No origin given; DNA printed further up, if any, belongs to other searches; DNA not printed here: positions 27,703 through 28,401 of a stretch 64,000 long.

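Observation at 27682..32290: Two adjacent paralogous, Cys-rich secreted cell-wall-hydrolase giants share an internal two-helix membrane module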

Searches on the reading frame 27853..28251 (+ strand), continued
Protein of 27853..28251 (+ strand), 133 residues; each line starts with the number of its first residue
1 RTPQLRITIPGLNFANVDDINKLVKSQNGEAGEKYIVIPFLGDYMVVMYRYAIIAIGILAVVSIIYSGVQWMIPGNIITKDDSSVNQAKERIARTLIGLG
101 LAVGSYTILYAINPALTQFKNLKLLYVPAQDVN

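Call 95: search_protein_families(library=pfam, proteins=[L018:17457-19802:+, L016:7576-9804:+, L027:142-1086:+, L027:1083-2306:+, L027:2310-4490:+, L027:6340-8208:+, L027:8829-9830:+, L023:4340-7849:-, L023:8735-9739:-], max_evalue=0.001)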
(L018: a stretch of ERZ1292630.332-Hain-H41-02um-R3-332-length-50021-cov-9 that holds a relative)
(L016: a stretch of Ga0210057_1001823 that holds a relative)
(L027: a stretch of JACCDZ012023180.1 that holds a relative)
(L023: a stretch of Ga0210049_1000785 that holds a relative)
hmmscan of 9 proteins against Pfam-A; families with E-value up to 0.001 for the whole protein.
L018:17457-19802:+ (781 aa): 0 families

L016:7576-9804:+ (742 aa): 1 family
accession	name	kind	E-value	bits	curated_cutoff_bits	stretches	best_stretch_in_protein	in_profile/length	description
PF13948.11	DUF4215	-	8e-60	199.4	27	7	71-112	7-47/47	Domain of unknown function (DUF4215)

L027:142-1086:+ (314 aa): 1 family
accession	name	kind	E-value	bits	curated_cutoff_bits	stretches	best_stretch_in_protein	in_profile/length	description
PF18884.5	TSP3_bac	-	2.5e-05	24.5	25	1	55-75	1-21/22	Bacterial TSP3 repeat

L027:1083-2306:+ (407 aa): 0 families

L027:2310-4490:+ (726 aa): 0 families

L027:6340-8208:+ (622 aa): 4 families
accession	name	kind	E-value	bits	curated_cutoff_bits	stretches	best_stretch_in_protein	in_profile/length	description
PF19044.6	P-loop_TraG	-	2.4e-23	82.9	25.8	1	251-554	27-344/413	TraG P-loop domain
PF12846.13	AAA_10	-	3e-10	40.1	27.5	1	253-298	21-66/362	AAA-like domain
PF01935.23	DUF87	-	2.4e-06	28.3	23.2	1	259-323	29-95/220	Helicase HerA, central domain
PF11130.14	TraC_F_IV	-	0.00035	20.2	28.1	1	121-200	296-374/375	TraC protein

L027:8829-9830:+ (333 aa): 0 families

L023:4340-7849:- (1169 aa): 61 families (the best 25 are shown)
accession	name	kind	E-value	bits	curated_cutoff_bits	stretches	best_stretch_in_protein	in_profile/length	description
PF25175.1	Beta-prop_WDR5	-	5.9e-123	410.3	250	3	126-330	5-210/296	WDR5 beta-propeller domain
PF00400.38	WD40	-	2.1e-108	350.6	27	7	163-201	1-39/39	WD domain, G-beta repeat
PF25173.1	Beta-prop_WDR3_1st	-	1.6e-104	347.8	154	3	126-244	66-184/184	WDR3 first beta-propeller domain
PF25174.1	Beta-prop_THOC3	-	4.6e-100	334.5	305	4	81-168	163-250/272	THOC3 beta-propeller domain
PF24817.1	WD40_WDHD1_1st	-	1.2e-99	333.7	109.9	6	134-213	89-168/291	WDHD1 first WD40 domain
PF24814.1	WD40_Prp19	-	7.5e-83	278.3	320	3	32-223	34-228/281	Prp19 WD40 domain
PF25172.1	Beta-prop_WDR3_2nd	-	1.2e-80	271.4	140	3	40-201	127-287/293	WDR3 second beta-propeller domain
PF25168.1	Beta-prop_WDR36-Utp21_2nd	-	1.3e-68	232.2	84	6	187-279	212-303/335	WDR36/Utp21 second beta-propeller domain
PF24796.1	WDR55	-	6.2e-64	216.3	200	4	17-161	22-167/296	WDR55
PF24807.1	WD40_CDC20-Fz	-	3.4e-63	214.1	200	2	32-212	34-219/292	CDC20/Fizzy WD40 domain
PF24105.1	Beta-prop_CAF1B_HIR1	-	1.7e-62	212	80.5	6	82-163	123-204/383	CAF1B/HIR1 beta-propeller domain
PF25391.1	WD40_Gbeta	-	3e-62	211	150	3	41-157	137-252/340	G protein beta WD-40 repeat protein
PF23414.1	Beta-prop_EML_2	-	1e-60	205.8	90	3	176-335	1-160/266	Echinoderm microtubule-associated protein second beta-propeller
PF24805.1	EIF3I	-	6.1e-56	190.3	200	5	43-141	6-103/324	EIF3I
PF23393.2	Beta-prop_WDR90_POC16_2nd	-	7.9e-49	166.8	60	6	230-330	9-109/291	WDR90/POC16, second beta-propeller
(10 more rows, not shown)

L023:8735-9739:- (334 aa): 7 families
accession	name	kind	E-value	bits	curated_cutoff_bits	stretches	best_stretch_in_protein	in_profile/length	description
PF01436.27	NHL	-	4.4e-36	121.6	20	3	92-119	1-28/28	NHL repeat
PF25021.1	TEN_NHL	-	2.9e-09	36.8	27.1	0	91-134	140-181/357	Teneurin NHL domain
PF08309.17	LVIVD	-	1.5e-07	31.1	20.2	0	262-276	7-21/42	LVIVD repeat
PF08450.18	SGL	-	2.5e-07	31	26.3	0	91-132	181-223/246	SMP-30/Gluconolactonase/LRE-like region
PF01731.26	Arylesterase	-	8.3e-05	23.2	21.3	0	259-284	56-83/86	Arylesterase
PF24684.1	Vgb_lyase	-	8.9e-05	21.9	50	0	94-276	98-285/290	Virginiamycin B lyase family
PF17170.10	DUF5128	-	0.0001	22.1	22.9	1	262-329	49-118/321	6-bladed beta-propeller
